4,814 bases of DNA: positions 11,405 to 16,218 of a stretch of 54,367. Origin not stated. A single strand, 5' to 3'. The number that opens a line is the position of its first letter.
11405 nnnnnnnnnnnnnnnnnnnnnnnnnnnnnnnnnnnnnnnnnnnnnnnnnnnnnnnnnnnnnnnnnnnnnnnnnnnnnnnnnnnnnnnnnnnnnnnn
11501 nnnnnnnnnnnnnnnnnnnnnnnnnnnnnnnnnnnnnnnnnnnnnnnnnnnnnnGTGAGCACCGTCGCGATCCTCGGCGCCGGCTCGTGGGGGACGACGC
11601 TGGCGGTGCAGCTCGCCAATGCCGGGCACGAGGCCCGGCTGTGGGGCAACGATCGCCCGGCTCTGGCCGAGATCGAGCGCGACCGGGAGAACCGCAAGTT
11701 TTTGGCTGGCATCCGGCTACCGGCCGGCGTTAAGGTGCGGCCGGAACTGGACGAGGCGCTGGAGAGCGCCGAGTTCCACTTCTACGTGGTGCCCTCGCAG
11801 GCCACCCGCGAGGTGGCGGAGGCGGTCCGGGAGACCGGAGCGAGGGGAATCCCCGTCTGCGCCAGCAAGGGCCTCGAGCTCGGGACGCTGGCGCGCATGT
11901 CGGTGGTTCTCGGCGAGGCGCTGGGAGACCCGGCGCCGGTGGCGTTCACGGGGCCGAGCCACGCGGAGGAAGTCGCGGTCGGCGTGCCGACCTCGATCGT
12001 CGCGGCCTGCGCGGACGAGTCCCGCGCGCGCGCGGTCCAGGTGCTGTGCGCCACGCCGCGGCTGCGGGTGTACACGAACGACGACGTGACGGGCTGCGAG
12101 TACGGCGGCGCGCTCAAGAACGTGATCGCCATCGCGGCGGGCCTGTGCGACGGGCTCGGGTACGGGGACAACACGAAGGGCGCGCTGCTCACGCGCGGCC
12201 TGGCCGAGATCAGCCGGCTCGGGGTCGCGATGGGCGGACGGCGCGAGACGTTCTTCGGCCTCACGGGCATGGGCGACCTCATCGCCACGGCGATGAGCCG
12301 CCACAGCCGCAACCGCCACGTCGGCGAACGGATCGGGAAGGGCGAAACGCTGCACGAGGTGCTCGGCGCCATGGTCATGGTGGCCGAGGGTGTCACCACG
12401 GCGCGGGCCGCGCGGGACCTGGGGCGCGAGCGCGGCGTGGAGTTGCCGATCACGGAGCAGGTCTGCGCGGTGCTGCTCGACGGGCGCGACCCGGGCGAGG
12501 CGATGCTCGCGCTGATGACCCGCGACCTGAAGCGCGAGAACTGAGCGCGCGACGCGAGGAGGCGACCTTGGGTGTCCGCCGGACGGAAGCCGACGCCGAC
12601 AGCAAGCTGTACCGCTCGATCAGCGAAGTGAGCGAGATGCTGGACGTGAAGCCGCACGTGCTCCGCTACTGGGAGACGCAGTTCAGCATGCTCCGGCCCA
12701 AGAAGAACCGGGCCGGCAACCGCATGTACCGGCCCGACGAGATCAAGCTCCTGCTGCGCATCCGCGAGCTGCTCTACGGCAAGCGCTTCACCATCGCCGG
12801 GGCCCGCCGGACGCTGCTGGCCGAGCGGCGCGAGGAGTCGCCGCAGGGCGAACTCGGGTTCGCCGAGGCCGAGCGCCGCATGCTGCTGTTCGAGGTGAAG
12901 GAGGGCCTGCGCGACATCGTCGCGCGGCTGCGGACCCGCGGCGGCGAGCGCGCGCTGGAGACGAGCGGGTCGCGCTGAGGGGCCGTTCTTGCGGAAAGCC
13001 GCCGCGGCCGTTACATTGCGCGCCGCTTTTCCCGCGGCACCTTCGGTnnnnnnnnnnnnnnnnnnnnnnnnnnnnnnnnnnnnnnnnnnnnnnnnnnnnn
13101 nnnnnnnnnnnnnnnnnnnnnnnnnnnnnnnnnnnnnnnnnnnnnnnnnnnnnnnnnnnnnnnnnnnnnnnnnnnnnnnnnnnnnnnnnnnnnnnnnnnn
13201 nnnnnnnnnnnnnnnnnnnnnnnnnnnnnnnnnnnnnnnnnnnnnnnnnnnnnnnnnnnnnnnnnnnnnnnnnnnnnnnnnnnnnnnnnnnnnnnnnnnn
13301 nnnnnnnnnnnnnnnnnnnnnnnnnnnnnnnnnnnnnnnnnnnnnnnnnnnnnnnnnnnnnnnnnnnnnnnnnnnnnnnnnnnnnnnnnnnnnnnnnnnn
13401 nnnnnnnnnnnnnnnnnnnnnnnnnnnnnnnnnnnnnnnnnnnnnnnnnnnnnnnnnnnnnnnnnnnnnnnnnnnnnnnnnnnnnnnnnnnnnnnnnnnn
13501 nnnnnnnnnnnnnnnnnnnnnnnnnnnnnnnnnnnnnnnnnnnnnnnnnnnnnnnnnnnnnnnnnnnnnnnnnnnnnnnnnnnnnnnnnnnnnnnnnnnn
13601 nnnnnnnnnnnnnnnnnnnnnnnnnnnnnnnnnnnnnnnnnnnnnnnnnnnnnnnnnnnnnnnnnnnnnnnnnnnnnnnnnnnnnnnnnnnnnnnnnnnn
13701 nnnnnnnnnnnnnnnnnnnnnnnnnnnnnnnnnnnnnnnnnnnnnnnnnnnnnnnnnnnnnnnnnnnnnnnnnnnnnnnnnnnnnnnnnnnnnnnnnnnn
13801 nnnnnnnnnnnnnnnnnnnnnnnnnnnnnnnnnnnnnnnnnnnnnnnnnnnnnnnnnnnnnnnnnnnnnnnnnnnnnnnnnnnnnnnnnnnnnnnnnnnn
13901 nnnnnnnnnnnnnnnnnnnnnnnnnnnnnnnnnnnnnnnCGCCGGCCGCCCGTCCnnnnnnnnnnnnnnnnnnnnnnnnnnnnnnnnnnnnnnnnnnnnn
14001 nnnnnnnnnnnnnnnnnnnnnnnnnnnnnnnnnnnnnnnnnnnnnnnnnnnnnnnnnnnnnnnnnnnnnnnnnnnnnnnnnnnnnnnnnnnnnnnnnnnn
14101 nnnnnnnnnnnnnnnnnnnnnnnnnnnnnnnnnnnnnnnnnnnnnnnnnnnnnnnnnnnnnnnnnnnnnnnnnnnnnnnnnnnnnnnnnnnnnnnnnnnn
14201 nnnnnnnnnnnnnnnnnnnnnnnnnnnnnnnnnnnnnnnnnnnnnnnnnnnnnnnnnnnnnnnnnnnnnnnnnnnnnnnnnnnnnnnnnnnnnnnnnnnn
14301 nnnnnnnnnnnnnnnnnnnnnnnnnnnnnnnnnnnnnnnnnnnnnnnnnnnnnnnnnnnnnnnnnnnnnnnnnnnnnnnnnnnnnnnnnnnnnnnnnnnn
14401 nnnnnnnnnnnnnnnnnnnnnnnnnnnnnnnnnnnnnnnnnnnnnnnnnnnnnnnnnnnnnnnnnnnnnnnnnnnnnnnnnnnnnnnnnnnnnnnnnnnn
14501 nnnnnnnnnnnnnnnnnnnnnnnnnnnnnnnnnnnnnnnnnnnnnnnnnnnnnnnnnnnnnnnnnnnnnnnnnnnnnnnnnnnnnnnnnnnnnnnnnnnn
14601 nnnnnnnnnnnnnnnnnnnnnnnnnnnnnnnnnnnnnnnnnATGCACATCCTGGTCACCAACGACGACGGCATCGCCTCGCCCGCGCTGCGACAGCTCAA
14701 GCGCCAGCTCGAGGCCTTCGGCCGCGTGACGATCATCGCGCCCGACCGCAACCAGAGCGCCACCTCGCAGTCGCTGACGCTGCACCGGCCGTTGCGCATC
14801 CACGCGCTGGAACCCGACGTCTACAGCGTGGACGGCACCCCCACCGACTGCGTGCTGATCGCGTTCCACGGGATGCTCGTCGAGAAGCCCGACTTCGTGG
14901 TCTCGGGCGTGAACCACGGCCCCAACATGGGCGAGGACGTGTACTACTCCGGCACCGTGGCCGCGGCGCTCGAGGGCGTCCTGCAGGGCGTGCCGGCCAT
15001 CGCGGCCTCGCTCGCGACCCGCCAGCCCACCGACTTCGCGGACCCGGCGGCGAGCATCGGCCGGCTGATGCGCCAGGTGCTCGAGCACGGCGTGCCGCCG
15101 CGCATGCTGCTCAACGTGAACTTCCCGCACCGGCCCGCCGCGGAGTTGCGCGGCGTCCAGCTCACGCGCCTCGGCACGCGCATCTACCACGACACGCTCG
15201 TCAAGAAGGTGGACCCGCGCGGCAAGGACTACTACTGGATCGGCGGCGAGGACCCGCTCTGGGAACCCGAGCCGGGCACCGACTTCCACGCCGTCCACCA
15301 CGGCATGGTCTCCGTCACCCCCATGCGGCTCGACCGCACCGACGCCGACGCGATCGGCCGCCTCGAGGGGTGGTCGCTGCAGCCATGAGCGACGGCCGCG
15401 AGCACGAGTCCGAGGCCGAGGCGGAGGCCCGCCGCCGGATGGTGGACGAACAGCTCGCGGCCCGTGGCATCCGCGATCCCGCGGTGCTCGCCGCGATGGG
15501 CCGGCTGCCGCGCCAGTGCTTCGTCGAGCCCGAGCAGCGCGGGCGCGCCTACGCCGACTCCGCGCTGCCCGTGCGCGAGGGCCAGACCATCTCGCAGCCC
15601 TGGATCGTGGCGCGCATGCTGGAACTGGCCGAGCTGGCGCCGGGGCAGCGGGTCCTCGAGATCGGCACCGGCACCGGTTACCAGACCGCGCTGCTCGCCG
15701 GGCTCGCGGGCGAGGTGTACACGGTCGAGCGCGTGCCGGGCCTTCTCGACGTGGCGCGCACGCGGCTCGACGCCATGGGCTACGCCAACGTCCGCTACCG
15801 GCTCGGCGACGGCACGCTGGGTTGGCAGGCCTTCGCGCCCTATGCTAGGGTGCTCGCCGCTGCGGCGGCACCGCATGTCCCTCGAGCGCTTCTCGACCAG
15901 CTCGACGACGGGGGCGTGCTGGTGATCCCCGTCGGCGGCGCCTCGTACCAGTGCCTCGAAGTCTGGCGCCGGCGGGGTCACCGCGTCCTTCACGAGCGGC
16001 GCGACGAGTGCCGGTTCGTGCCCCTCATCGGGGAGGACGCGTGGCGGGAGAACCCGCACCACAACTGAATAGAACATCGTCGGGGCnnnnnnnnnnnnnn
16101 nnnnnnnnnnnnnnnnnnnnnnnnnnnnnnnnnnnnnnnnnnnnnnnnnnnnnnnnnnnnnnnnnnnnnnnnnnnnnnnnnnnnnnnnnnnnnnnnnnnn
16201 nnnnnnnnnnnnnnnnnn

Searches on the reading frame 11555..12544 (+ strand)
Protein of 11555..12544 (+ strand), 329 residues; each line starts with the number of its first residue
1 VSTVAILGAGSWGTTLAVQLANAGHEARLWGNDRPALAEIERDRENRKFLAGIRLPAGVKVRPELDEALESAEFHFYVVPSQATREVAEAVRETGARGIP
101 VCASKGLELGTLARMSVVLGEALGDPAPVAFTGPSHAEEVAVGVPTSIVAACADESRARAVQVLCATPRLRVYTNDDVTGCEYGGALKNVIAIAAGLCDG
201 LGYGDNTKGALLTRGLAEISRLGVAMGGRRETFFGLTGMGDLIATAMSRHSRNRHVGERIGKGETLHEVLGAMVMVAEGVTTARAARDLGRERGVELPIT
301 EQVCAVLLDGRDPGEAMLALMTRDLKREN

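Call 29: search_protein_families(library=pfam, proteins=[window:11555-12544:+], max_evalue=0.00001)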
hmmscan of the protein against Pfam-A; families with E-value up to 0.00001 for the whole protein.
window:11555-12544:+ (329 aa): 5 families
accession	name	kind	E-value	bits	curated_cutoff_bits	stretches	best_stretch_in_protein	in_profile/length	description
PF07479.19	NAD_Gly3P_dh_C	-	8.9e-55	185.2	25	1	177-317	1-141/142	NAD-dependent glycerol-3-phosphate dehydrogenase C-terminus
PF01210.29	NAD_Gly3P_dh_N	-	7e-42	143.5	23.1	1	4-157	2-157/158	NAD-dependent glycerol-3-phosphate dehydrogenase N-terminus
PF20618.3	GPD_NAD_C_bact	-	3.7e-19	69.5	27.6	1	237-303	1-66/66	Bacterial GPD, NAD-dependent C-terminal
PF03807.23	F420_oxidored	-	7.6e-06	26.9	21.6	0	3-91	1-79/94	NADP oxidoreductase coenzyme F420-dependent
PF02558.23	ApbA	-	8.1e-06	26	22.2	0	4-94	1-89/150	Ketopantoate reductase PanE/ApbA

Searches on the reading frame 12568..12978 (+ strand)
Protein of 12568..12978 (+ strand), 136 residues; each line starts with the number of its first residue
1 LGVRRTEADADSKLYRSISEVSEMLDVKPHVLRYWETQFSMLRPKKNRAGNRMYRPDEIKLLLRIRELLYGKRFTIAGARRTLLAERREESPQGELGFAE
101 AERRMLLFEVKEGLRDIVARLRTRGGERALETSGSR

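Call 72: search_protein_families(library=pfam, proteins=[window:12568-12978:+], max_evalue=0.001)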
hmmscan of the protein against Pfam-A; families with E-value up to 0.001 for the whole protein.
window:12568-12978:+ (136 aa): 2 families
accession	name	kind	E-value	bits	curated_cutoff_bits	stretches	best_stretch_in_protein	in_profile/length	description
PF13411.12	MerR_1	-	4.1e-19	68.9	21.6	1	17-84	2-67/69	MerR HTH family regulatory protein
PF00376.29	MerR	-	4.9e-08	33.1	28.2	1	17-54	1-38/38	MerR family regulatory protein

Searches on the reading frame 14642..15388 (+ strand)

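Call 29: search_protein_families(library=pfam, proteins=[window:14642-15388:+], max_evalue=0.00001)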
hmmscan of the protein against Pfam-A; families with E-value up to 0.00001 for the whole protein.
window:14642-15388:+ (248 aa): 1 family
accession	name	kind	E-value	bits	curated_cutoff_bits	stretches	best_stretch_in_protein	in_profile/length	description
PF01975.23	SurE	-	6.3e-62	209.2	22.1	1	3-183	1-188/189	Survival protein SurE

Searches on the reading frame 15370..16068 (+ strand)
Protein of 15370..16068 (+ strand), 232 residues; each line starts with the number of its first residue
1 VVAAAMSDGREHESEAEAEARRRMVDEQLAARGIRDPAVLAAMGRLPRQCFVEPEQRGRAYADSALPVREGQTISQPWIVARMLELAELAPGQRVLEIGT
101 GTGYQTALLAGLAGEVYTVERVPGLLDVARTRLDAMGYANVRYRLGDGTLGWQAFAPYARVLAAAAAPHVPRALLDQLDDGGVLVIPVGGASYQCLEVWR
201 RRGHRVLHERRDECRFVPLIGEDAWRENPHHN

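Call 72: search_protein_families(library=pfam, proteins=[window:15370-16068:+], max_evalue=0.001)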
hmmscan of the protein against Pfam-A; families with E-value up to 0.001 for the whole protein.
window:15370-16068:+ (232 aa): 5 families
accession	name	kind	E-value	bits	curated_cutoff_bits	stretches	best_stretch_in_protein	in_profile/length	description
PF01135.25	PCMT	-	2.2e-56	191.4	20.3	1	24-222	6-208/210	Protein-L-isoaspartate(D-aspartate) O-methyltransferase (PCMT)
PF13847.12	Methyltransf_31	-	1.8e-06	28.1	27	1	91-147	3-62/145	Methyltransferase domain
PF13649.12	Methyltransf_25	-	1.9e-06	28.9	27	1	95-172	1-79/97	Methyltransferase domain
PF00398.26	RrnaAD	-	2e-05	24.3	24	1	77-141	16-78/263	Ribosomal RNA adenine dimethylase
PF08241.18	Methyltransf_11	-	0.00012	23.1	21.2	1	96-149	1-52/95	Methyltransferase domain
